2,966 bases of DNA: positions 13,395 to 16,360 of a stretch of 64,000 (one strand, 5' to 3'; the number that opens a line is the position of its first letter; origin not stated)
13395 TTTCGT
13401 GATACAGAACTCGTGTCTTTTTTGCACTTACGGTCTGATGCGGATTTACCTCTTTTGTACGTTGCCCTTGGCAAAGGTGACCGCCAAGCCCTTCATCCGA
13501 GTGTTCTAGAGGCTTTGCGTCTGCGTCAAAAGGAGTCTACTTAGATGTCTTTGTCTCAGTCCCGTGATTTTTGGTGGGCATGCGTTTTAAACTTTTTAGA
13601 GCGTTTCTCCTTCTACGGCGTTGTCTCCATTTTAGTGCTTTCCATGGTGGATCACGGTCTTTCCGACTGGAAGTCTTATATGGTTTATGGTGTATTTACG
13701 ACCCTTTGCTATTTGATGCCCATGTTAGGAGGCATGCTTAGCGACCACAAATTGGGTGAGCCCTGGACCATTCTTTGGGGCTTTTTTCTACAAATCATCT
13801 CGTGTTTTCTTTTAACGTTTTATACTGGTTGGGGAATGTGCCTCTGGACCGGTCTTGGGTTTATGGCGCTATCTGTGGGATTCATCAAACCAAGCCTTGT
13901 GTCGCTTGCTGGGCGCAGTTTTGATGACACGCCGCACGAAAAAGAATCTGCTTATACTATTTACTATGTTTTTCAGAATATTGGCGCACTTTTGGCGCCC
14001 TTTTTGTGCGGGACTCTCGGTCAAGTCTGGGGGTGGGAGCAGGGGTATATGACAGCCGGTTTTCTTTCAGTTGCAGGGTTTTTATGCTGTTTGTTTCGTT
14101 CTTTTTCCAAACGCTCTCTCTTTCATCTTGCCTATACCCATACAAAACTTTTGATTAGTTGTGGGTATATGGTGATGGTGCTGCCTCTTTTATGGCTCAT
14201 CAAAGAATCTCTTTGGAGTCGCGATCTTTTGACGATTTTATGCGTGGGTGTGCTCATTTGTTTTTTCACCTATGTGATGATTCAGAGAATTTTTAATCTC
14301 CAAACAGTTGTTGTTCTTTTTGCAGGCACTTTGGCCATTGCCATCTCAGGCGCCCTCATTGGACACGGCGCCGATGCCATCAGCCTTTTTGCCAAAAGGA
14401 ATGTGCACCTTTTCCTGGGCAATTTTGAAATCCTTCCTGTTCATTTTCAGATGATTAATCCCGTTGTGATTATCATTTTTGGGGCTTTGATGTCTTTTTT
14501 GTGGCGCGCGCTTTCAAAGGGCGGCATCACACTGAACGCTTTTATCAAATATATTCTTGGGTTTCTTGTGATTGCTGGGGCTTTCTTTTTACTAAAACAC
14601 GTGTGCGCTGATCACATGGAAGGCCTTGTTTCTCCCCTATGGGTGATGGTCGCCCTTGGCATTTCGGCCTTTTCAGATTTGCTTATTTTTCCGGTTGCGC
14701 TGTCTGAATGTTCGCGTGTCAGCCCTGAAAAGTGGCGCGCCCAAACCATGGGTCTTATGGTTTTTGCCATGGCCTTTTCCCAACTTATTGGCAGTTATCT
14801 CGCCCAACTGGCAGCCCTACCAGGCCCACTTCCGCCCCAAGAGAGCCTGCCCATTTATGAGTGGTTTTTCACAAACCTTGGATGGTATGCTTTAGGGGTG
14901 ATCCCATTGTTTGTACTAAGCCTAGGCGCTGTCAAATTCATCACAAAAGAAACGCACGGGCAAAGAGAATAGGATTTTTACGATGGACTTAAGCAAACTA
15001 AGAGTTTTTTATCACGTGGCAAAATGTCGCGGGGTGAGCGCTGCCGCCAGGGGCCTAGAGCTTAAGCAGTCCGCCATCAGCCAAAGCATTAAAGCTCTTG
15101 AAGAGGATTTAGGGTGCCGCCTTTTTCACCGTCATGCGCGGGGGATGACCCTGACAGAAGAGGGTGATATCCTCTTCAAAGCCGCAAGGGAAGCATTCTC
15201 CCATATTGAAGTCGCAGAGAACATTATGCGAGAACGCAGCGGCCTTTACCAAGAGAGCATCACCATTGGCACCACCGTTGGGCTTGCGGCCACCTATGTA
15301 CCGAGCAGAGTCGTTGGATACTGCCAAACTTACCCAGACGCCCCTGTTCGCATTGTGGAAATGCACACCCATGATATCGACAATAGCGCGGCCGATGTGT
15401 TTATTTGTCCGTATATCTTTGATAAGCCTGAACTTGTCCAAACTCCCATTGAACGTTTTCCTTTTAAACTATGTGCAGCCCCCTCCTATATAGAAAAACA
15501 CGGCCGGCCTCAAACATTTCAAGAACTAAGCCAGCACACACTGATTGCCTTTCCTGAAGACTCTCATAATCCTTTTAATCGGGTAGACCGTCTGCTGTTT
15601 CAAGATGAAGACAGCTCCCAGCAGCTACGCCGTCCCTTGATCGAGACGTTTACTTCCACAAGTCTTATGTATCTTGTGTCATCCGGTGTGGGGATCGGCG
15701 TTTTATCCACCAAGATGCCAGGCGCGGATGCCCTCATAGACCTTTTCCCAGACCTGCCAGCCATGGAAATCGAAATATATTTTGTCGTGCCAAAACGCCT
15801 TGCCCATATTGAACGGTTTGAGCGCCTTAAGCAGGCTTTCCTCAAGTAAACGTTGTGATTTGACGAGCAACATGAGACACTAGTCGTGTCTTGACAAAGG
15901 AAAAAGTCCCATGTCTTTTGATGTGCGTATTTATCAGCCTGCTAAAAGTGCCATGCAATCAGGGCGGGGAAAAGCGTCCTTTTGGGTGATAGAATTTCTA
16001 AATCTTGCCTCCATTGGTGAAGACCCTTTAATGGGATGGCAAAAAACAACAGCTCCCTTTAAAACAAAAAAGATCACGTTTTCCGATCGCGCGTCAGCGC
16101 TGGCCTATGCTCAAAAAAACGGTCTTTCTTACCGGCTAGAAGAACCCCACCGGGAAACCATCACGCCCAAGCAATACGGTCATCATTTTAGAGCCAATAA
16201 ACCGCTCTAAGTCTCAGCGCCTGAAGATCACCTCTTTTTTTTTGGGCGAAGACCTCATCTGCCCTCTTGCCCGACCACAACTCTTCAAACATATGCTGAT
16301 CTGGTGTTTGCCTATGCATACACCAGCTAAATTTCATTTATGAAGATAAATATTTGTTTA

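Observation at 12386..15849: Orphan SagB/ThcOx-type dehydrogenase coupled to a POT peptide transporter and a LysR regulator, with no YcaO: candidate non-canonical peptide-modification system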

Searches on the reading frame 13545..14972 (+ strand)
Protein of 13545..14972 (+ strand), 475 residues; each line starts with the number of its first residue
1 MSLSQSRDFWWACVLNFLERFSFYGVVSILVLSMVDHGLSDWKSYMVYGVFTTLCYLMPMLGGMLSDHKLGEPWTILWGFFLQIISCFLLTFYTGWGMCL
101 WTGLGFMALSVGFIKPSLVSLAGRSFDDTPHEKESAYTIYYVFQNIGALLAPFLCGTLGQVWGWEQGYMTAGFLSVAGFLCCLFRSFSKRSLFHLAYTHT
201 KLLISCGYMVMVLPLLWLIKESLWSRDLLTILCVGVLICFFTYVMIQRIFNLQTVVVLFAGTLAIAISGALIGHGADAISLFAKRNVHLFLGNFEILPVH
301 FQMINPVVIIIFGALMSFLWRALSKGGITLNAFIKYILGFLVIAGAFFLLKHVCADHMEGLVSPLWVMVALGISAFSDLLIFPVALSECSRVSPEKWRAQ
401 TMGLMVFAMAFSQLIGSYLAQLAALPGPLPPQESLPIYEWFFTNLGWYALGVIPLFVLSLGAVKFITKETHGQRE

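Call 3: search_protein_families(library=pfam, proteins=[window:13545-14972:+], max_evalue=0.01)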
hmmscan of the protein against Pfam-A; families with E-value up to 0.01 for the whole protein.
window:13545-14972:+ (475 aa): 2 families
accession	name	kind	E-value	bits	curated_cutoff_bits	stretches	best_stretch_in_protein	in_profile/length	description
PF00854.27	PTR2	-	4.6e-30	105.2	27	1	74-424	2-380/392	POT family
PF07690.21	MFS_1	-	2.7e-18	66.5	33.4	2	13-281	2-267/347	Major Facilitator Superfamily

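Call 4: search_protein_families(library=ncbifam, proteins=[window:13545-14972:+], max_evalue=0.01)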
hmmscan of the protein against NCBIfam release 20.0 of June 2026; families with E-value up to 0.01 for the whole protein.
window:13545-14972:+ (475 aa): 6 families
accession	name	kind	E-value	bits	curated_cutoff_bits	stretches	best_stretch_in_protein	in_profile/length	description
TIGR00924.1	yjdL_sub1_fam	subfamily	4e-45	154.7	130.2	1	9-424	12-441/475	oligopeptide:H+ symporter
NF007137.0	PRK09584.1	equivalog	1.1e-38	133.2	728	1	3-468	17-487/500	dipeptide/tripeptide permease DtpA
NF007575.0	PRK10207.1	equivalog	2.1e-34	119.1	856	1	3-461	10-477/489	dipeptide/tripeptide permease DtpB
NF012006.0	PRK15462.1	subfamily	2.9e-26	92.3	623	1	4-422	6-432/493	dipeptide permease DtpD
TIGR00926.1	2A1704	subfamily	4e-19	68.5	821.6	2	16-158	12-163/671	oligopeptide:H+ symporter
TIGR00880.1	2_A_01_02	superfamily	7.9e-06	26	131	1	56-184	8-136/141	multidrug resistance protein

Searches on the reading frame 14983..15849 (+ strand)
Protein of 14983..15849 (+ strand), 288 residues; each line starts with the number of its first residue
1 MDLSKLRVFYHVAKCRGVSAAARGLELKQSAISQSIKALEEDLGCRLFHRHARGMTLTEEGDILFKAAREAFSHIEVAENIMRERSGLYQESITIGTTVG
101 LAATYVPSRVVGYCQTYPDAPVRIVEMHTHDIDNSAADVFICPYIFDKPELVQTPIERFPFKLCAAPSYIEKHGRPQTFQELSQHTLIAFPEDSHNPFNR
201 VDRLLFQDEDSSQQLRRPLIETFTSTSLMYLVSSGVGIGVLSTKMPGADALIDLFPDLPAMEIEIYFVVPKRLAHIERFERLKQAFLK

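Call 3: search_protein_families(library=pfam, proteins=[window:14983-15849:+], max_evalue=0.01)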
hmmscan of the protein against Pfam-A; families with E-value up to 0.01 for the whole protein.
window:14983-15849:+ (288 aa): 2 families
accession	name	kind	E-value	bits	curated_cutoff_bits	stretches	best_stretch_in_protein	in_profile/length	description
PF00126.33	HTH_1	-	9.4e-22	77.2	26.6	1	3-61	1-59/60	Bacterial regulatory helix-turn-helix protein, lysR family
PF03466.25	LysR_substrate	-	1.4e-21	77.3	28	1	89-286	4-204/209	LysR substrate binding domain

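Call 4: search_protein_families(library=ncbifam, proteins=[window:14983-15849:+], max_evalue=0.01)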
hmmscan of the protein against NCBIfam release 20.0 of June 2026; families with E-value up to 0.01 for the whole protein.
window:14983-15849:+ (288 aa): 55 families (the best 25 are shown)
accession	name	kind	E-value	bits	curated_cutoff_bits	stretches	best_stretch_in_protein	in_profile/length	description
NF040888.1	trans_reg_YafC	equivalog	7e-28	97.3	470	1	4-247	6-245/293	DNA-binding transcriptional regulator YafC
TIGR03418.1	chol_sulf_TF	equivalog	8.8e-28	97.1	324.8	1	2-268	2-270/291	choline sulfate utilization transcriptional regulator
NF040786.1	LysR_Sec_metab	equivalog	1.8e-27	96.1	250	1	1-283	1-291/298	selenium metabolism-associated LysR family transcriptional regulator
NF008352.0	PRK11139.1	subfamily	5.1e-27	94.8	288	1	3-283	8-285/305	transcriptional regulator GcvA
NF007307.0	PRK09791.1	equivalog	2.5e-22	79.4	336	1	3-126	7-130/302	LysR family transcriptional regulator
TIGR03339.1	phn_lysR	subfamily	1.6e-20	73.5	341.1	1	5-249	1-241/279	aminoethylphosphonate catabolism associated LysR family transcriptional regulator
NF053705.1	TransRegGltCGpos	equivalog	2.2e-20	73.1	350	1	1-126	1-126/300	glutamate biosynthesis transcriptional regulator GltC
NF007315.1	PRK09801.1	equivalog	5.8e-20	71.5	398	1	6-188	11-194/301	L-tartrate utilization transcriptional activator TtdR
NF008416.0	PRK11242.1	equivalog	1.7e-19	70.2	277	1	2-137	2-137/300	transcriptional regulator CynR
NF047520.1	trans_act_CidR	equivalog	1.9e-19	70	415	1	1-136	1-140/292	cidABC operon transcriptional activator CidR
NF007491.0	PRK10086.1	equivalog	4.5e-19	68.4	316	1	2-188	18-203/313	DNA-binding transcriptional regulator DsdC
NF045775.1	acetoin_reg_AlsR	exception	5.7e-19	68.7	430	1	1-243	1-244/290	acetoin biosynthesis transcriptional regulator AlsR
NF007917.1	PRK10632.1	equivalog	1.8e-18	66.7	425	1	3-238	4-236/303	HTH-type transcriptional activator AaeR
NF047354.1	trans_reg_GltC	equivalog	5e-18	65.6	300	1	1-106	1-106/290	glutamate biosynthesis transcriptional regulator GltC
TIGR02424.1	TF_pcaQ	equivalog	1.8e-17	63.2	303.8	1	4-129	6-131/300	pca operon transcription factor PcaQ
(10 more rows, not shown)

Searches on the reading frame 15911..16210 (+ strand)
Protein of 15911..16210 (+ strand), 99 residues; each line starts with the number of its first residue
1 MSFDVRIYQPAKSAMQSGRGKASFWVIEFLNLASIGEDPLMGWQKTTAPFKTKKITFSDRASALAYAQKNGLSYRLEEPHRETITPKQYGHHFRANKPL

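Call 3: search_protein_families(library=pfam, proteins=[window:15911-16210:+], max_evalue=0.01)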
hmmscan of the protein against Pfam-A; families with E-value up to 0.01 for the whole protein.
window:15911-16210:+ (99 aa): 1 family
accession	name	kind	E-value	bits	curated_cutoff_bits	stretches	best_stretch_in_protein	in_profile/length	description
PF04800.17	NDUS4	-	2.8e-28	98.5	31.9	1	5-97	2-94/96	NADH dehydrogenase ubiquinone Fe-S protein 4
